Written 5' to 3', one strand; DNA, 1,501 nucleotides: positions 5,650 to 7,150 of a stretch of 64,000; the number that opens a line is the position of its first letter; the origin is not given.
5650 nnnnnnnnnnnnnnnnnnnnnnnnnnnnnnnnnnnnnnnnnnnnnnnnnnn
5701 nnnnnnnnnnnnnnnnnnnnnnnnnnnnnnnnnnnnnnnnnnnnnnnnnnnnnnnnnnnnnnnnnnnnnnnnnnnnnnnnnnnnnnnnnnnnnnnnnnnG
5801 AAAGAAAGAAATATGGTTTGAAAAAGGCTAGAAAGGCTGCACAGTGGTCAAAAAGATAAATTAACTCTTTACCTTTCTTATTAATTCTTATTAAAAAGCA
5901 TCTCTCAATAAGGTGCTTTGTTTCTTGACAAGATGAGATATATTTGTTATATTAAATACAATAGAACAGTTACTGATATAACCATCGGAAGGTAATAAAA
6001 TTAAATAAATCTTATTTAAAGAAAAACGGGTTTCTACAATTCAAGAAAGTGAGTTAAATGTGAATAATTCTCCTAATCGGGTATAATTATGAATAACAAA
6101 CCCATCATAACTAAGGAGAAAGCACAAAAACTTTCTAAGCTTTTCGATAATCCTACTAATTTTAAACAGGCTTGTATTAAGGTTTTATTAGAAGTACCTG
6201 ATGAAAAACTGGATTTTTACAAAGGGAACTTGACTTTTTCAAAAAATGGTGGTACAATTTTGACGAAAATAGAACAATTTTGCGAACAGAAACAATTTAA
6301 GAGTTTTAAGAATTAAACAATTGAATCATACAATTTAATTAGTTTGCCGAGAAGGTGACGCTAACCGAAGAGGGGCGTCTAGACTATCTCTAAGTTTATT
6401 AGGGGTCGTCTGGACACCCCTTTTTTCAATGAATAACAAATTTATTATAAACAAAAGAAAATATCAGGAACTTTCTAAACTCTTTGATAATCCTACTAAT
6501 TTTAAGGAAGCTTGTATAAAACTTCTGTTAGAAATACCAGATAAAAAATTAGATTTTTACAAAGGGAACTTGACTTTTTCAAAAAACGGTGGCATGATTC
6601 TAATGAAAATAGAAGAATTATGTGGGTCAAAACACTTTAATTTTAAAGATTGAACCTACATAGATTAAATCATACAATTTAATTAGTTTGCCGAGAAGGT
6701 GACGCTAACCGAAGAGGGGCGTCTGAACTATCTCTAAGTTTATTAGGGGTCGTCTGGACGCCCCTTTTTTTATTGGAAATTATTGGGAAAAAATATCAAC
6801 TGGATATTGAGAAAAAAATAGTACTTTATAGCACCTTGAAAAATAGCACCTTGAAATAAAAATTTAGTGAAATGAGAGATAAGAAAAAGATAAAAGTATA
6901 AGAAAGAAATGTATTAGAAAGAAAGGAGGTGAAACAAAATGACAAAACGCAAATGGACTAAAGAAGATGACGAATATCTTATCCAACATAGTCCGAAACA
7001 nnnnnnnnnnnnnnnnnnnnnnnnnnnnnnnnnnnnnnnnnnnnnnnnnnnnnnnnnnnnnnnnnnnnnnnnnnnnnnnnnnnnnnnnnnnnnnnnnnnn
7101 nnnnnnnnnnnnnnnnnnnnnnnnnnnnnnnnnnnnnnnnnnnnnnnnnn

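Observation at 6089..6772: Tandem duplication of a 'small gene + 110-nt structured element' unit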

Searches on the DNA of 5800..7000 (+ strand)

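Call 27: search_rna_families(source=window, start=5800, end=7000, threshold=evalue, max_evalue=10)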
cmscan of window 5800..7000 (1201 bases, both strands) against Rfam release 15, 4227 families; matches with E-value up to 10: 9.
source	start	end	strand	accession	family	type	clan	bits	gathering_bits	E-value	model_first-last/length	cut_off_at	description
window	6646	6733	-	RF02507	Atu_Ti3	Gene; sRNA;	-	21.7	50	0.075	1-89/89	no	Rhizobiales sRNA Atu_Ti3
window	6366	6510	-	RF00007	U12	Gene; snRNA; splicing;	CL00006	21.2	53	0.11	1-151/151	no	U12 minor spliceosomal RNA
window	6618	6773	+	RF00025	Telomerase-cil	Gene;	CL00004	18.8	52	4.1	1-165/165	no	Ciliate telomerase RNA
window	6522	6637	+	RF01627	ceN36-1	Gene; snRNA; snoRNA; HACA-box;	-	18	48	2.4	1-130/130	no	Nematode snoRNA ceN36-1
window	6712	6796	+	RF02638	EF0605_EF0606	Gene; sRNA;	-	17.9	219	1.3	1-179/179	no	Enterococcus sRNA EF0605_EF0606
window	6196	6233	+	RF01158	SNORD108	Gene; snRNA; snoRNA; CD-box;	-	17.5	46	3.4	30-67/71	no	Small nucleolar RNA SNORD108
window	6523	6584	-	RF00204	snoR12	Gene; snRNA; snoRNA; CD-box;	-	16.6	39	7.7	1-83/83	no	Small nucleolar RNA R12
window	6451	6476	-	RF00489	ctRNA_p42d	Gene; antisense;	-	14.7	50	8.8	1-46/46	no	ctRNA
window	6638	6658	-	RF00390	TYMV_upPK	Cis-reg;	-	14.6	38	8.7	1-23/23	no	turnip yellow mosaic virus upstream pseudo-knot (TYMV_upPK)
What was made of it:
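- On Any Rfam family (release 15): At E up to 10, only a few low-scoring matches to unrelated families touch them, all far below gathering (call 27).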

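Call 55: build_rna_model(alignment_id=A4, structure=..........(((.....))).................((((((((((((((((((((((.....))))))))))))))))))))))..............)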
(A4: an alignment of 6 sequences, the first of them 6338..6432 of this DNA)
Model R1 built from alignment A4 (6 sequences, 101 columns); structure: as given.
model positions 94; base pairs 25; branch points 1; effective number of sequences 1.48; information 0.608 bits per position. Calibrated on 0.2 Mb of random sequence (short: E-values are rough).
structure used (alignment columns):
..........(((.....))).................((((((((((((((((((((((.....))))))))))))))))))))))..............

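Call 57: search_with_rna_model(model_id=R1, sources=[window, L001, L002, L003, L005, L006, L007, L008, L009, L010, L011, L012, L013, L014, L015, L016, L018, L019], max_evalue=10)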
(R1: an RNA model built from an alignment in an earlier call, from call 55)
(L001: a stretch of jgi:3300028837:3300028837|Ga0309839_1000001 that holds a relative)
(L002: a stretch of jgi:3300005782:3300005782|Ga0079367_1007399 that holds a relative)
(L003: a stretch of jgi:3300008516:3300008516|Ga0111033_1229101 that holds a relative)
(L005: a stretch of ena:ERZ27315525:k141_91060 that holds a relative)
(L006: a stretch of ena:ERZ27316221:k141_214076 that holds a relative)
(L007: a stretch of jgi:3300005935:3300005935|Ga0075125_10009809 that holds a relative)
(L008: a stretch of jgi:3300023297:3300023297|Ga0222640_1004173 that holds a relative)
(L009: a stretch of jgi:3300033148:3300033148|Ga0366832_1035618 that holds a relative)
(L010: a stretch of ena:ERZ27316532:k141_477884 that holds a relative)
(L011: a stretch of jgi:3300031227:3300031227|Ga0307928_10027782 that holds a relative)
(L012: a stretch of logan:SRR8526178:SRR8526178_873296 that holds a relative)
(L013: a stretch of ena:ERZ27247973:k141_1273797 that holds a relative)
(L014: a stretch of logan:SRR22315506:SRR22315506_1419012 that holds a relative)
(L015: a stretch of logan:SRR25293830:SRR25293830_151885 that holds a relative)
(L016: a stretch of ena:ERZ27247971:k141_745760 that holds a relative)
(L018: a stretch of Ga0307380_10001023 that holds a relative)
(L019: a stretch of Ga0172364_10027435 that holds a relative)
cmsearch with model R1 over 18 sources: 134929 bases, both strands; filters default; matches with E-value up to 10: 35.
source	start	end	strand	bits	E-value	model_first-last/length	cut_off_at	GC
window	6682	6776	+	97.1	3.6e-25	1-94/94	no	0.47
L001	3318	3412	+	97.1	3.6e-25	1-94/94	no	0.47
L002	1106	1200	+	97.1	3.6e-25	1-94/94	no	0.47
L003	3254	3348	+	97.1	3.6e-25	1-94/94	no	0.47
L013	1830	1924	+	97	3.7e-25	1-94/94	no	0.43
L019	273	367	-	97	3.7e-25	1-94/94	no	0.43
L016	1671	1765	+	97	3.9e-25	1-94/94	no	0.43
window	6338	6432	+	95.7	9.2e-25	1-94/94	no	0.46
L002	762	856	+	95.7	9.2e-25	1-94/94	no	0.46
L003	2910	3004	+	95.7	9.2e-25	1-94/94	no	0.46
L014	1143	1234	+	83.1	4.3e-21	1-94/94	no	0.43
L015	294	385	+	83.1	4.3e-21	1-94/94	no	0.43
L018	401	494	+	77.7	1.7e-19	1-94/94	no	0.38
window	6360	6446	-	35.3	3.9e-07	1-94/94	no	0.4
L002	784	870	-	35.3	3.9e-07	1-94/94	no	0.4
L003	2932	3018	-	35.3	3.9e-07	1-94/94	no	0.4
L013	1853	1937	-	32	3.4e-06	1-94/94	no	0.39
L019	260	344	+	32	3.4e-06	1-94/94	no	0.39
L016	1706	1757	-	32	3.5e-06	31-82/94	no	0.48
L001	3250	3300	+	29.1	2.5e-05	1-94/94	no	0.49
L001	3340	3420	-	27.8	5.9e-05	1-94/94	no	0.43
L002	1128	1208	-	27.8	5.9e-05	1-94/94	no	0.43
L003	3276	3356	-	27.8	5.9e-05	1-94/94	no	0.43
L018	427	504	-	22.6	0.002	1-94/94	no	0.33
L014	1164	1268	-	20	0.011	1-94/94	no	0.37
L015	315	419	-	20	0.011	1-94/94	no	0.37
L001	4785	4858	-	19.2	0.019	1-94/94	no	0.36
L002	2573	2646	-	19.2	0.019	1-94/94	no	0.36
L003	4721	4794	-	19.2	0.019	1-94/94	no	0.36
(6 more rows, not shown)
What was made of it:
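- The covariance model scores 78-97 bits on the sense strand against 20-35 bits on the antisense strand (call 57).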

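Call 68: search_dna_similar(query=window:6089-6776:+, collection=phages, mode=distant, max_evalue=1)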
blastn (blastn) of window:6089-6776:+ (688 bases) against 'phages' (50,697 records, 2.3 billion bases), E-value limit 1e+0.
Records with a match: 12; places in all: 12; records where one place covers at least 80% of the query: 0.
Best place of each record, by identity: 80-90% 11; 60-80% 1.
By first word of the organism name: Maribacter 8; Lactobacillus 2; Bacteriophage 1; Microviridae 1.
By host as written in the record: Maribacter forsetii DSM18668 8; - 2; Lactobacillus plantarum 2.
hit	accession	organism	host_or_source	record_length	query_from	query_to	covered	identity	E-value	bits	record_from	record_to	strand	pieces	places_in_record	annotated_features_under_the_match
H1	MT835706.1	Bacteriophage sp.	human fecal samples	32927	334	382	7%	79.6%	7e-1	41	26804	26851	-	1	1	record has no annotation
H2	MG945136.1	Microviridae sp.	pig feces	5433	125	170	7%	82.6%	6e-2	45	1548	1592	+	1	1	none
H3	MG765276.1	Lactobacillus phage Nyseid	Lactobacillus plantarum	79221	342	385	6%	80.4%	7e-1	41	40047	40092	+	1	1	hypothetical protein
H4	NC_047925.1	Lactobacillus phage Nyseid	Lactobacillus plantarum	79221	342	385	6%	80.4%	7e-1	41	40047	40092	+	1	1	hypothetical protein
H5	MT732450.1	Maribacter phage Colly_1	Maribacter forsetii DSM18668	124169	347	378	5%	87.5%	7e-1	41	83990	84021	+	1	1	nucleotide modification associated domain 1 protein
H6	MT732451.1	Maribacter phage Molly_1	Maribacter forsetii DSM18668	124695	347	378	5%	87.5%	7e-1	41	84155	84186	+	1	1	nucleotide modification associated domain 1 protein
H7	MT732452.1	Maribacter phage Molly_2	Maribacter forsetii DSM18668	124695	347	378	5%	87.5%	7e-1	41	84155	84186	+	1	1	nucleotide modification associated domain 1 protein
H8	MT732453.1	Maribacter phage Molly_3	Maribacter forsetii DSM18668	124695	347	378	5%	87.5%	7e-1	41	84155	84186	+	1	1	nucleotide modification associated domain 1 protein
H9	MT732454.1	Maribacter phage Molly_4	Maribacter forsetii DSM18668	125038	347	378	5%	87.5%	7e-1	41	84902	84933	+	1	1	nucleotide modification associated domain 1 protein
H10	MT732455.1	Maribacter phage Molly_5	Maribacter forsetii DSM18668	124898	347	378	5%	87.5%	7e-1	41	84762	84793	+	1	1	nucleotide modification associated domain 1 protein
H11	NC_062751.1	Maribacter phage Molly_1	Maribacter forsetii DSM18668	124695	347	378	5%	87.5%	7e-1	41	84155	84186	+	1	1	nucleotide modification associated domain 1 protein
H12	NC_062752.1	Maribacter phage Colly_1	Maribacter forsetii DSM18668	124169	347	378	5%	87.5%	7e-1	41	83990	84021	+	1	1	nucleotide modification associated domain 1 protein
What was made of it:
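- Tried and rejected: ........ phage records gave only chance hits to the unit (call 68).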

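Call 86: search_with_rna_model(model_id=R1, sources=[L020, L021, L022, L023, L024, L025], max_evalue=1)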
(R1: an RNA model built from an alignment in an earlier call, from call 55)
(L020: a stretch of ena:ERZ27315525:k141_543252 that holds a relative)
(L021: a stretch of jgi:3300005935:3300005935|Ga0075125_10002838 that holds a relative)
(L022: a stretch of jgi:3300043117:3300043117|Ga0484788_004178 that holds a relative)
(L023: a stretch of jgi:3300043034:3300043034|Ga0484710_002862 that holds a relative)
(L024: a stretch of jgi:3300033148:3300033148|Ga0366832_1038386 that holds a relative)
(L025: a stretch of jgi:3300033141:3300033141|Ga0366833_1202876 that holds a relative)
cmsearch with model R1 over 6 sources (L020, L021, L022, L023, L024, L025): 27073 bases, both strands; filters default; matches with E-value up to 1: 0.
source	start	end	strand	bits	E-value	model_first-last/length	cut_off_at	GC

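Call 104: search_rna_families(sources=[L013, L014, L018], threshold=evalue, max_evalue=5)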
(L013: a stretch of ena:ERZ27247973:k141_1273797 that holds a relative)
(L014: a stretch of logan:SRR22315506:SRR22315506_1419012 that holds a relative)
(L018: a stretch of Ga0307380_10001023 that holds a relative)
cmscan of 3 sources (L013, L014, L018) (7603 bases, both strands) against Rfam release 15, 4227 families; matches with E-value up to 5: 2.
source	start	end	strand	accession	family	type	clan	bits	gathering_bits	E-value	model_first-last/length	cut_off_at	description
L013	1227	1300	-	RF00172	CAESAR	Cis-reg;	-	23.5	45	0.76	1-80/80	no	ctgf/hcs24 CAESAR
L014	189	259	+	RF01175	snoU83D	Gene; snRNA; snoRNA; CD-box;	-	21.5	55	2.1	1-81/81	no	Small nucleolar RNA U83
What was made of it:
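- On Any Rfam family (release 15): There is no hit on the elements in three other lineages at E up to 5 (call 104).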
